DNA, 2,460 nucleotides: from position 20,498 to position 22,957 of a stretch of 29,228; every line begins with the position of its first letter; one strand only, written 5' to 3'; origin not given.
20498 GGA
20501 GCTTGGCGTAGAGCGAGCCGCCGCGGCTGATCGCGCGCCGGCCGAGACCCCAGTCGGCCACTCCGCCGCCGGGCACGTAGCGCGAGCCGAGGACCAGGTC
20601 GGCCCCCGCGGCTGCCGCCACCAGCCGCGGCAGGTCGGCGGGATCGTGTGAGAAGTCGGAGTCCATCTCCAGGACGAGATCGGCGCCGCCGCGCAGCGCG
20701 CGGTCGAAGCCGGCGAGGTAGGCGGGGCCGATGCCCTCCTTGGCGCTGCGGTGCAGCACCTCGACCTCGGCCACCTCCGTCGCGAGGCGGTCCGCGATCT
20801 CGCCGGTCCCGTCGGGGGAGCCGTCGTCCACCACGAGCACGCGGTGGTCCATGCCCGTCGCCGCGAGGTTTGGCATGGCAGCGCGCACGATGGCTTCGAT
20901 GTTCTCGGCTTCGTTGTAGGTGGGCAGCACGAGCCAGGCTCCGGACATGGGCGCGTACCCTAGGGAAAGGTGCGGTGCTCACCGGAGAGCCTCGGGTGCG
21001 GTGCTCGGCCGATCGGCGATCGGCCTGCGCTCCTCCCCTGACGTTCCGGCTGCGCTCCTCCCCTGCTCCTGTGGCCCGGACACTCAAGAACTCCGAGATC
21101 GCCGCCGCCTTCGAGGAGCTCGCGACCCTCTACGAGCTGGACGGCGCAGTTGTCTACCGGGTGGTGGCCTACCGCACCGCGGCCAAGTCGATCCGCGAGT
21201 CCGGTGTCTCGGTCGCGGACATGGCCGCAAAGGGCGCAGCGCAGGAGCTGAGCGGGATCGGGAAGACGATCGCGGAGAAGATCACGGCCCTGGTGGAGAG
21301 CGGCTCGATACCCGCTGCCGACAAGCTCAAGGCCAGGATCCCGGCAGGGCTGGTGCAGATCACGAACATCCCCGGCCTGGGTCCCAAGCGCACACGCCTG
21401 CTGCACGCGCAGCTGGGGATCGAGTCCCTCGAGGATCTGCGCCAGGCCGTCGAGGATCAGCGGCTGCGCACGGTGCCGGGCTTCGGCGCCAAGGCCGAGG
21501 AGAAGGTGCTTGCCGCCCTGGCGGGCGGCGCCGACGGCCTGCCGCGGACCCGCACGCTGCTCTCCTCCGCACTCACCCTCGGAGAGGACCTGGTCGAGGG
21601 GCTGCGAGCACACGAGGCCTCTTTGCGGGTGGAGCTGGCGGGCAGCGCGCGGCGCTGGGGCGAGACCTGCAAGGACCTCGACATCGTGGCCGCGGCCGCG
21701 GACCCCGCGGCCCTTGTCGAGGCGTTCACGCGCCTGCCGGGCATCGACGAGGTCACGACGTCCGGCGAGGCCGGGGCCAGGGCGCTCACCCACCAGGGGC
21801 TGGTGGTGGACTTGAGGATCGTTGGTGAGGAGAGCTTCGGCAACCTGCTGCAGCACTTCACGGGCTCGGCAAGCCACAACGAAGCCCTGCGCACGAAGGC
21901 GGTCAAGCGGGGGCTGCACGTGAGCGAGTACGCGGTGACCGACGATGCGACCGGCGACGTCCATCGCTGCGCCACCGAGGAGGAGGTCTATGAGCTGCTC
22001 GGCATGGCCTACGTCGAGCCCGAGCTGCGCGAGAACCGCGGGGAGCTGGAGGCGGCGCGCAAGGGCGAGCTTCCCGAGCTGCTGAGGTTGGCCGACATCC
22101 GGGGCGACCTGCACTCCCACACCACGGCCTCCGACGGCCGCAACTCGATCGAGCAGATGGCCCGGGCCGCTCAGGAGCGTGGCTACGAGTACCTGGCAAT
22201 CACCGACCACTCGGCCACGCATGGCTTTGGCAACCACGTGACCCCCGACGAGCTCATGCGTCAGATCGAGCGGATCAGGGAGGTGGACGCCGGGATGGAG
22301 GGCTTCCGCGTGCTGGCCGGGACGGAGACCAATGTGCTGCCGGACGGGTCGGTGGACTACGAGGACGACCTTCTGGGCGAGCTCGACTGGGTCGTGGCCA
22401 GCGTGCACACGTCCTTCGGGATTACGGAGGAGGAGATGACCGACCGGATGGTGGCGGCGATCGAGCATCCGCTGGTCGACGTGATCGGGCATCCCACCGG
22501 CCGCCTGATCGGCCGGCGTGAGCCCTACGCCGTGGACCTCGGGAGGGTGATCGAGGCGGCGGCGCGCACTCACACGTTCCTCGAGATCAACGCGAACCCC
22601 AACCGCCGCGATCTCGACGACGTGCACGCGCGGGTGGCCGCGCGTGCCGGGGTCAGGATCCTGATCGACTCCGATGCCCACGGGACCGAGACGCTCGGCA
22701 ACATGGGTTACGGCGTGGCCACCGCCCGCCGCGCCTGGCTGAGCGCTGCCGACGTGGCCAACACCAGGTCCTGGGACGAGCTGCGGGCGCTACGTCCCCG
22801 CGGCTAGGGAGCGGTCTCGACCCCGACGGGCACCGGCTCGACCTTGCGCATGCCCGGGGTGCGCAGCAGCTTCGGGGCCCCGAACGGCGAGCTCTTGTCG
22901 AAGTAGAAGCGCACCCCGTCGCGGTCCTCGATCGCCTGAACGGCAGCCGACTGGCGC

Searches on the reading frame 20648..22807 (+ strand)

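Call 41: search_protein_families(library=pfam, proteins=[window:20648-22807:+], max_evalue=0.00001)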
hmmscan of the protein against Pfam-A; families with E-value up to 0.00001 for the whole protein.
window:20648-22807:+ (719 aa): 4 families
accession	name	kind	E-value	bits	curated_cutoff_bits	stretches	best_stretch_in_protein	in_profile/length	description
PF14791.11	DNA_pol_B_thumb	-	1.7e-20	73.1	25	1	401-462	2-63/63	DNA polymerase beta thumb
PF14716.13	HHH_8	-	1.2e-17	64.5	30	1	147-220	2-72/73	Helix-hairpin-helix domain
PF14520.12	HHH_5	-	7.3e-11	42.8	27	1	239-291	5-55/57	Helix-hairpin-helix domain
PF02811.25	PHP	-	4.4e-10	40.6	26.4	1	487-649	1-163/164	PHP domain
